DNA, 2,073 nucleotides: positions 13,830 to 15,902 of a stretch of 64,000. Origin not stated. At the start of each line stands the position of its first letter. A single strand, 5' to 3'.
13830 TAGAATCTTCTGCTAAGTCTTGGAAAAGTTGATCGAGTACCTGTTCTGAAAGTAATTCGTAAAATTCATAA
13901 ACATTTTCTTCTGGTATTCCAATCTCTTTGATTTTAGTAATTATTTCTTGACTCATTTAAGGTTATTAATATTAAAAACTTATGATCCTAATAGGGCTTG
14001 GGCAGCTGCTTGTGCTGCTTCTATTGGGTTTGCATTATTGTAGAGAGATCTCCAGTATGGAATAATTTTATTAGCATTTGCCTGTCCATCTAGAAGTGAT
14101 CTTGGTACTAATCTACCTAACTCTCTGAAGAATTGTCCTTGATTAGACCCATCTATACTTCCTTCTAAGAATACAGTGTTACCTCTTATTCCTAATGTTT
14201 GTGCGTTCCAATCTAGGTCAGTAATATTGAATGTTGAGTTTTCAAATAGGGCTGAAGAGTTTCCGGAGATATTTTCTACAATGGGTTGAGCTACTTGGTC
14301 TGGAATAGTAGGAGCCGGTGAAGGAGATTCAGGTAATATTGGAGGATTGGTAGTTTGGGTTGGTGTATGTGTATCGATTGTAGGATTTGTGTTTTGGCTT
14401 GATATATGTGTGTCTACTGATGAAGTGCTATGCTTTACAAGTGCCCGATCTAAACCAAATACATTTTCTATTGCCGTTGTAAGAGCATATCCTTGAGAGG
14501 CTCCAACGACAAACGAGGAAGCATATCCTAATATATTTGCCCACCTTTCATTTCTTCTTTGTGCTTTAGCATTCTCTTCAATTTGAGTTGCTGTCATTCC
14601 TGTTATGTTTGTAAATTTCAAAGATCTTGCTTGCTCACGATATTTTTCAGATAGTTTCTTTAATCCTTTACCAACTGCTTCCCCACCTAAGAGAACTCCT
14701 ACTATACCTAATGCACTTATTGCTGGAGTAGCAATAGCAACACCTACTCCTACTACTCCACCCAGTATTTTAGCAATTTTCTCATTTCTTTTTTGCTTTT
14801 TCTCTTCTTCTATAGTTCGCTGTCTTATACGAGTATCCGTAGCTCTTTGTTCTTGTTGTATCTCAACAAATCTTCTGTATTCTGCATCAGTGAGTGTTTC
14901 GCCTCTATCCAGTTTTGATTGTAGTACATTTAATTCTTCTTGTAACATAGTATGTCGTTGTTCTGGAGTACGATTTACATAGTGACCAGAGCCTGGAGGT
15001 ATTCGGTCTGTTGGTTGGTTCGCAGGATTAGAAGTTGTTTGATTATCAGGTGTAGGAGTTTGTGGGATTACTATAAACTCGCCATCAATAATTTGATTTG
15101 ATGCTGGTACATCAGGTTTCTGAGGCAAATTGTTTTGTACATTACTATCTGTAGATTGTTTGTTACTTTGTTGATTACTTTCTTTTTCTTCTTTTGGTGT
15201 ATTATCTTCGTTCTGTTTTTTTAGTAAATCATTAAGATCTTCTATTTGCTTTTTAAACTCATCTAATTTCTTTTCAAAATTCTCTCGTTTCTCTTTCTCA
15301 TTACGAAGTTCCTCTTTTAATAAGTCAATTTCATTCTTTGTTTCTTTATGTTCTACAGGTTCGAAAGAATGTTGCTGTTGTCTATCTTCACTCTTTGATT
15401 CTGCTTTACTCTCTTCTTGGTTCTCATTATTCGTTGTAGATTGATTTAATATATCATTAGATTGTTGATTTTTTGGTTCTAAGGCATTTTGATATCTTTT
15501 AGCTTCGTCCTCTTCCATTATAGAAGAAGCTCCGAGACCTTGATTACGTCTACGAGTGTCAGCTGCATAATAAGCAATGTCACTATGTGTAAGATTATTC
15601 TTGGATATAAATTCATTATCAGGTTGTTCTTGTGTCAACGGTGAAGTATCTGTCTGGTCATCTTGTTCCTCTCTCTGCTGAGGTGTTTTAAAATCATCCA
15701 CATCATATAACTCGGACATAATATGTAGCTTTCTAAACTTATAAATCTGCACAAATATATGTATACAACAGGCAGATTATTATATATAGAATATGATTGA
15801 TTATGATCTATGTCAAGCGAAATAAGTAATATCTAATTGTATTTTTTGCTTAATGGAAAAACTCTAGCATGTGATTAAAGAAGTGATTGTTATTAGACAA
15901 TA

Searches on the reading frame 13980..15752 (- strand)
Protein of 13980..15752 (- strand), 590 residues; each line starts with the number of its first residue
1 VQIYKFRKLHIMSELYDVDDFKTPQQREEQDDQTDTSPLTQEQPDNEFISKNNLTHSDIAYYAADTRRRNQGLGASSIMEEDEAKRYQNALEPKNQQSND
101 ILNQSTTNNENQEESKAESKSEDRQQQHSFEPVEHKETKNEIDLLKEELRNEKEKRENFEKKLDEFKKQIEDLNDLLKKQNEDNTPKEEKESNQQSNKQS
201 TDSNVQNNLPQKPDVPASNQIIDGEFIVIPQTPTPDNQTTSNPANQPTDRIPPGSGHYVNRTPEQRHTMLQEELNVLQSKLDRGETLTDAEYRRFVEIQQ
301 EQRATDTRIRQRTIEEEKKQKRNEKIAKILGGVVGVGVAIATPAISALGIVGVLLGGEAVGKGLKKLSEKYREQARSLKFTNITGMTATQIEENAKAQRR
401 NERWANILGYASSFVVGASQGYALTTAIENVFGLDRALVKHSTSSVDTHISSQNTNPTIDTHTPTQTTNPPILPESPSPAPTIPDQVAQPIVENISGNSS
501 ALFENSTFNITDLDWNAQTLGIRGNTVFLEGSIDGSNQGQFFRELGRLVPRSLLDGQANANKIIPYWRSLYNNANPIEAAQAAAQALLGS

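Call 11: search_protein_families(library=pfam, proteins=[window:13980-15752:-], max_evalue=0.001)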
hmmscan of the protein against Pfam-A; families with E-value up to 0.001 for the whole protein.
window:13980-15752:- (590 aa): 0 families

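Call 78: search_protein_families(library=ncbifam, proteins=[window:13980-15752:-], max_evalue=0.1)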
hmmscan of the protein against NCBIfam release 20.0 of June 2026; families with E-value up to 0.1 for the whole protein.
window:13980-15752:- (590 aa): 2 families
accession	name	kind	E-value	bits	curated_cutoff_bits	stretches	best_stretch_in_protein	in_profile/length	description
NF058603.1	SCO2097_fam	equivalog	0.0097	16.2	110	1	287-405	3-125/129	SCO2097 family morphological protein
NF038277.1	accessory_MacP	equivalog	0.019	15.4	45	1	285-334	40-85/98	cell wall synthase accessory phosphoprotein MacP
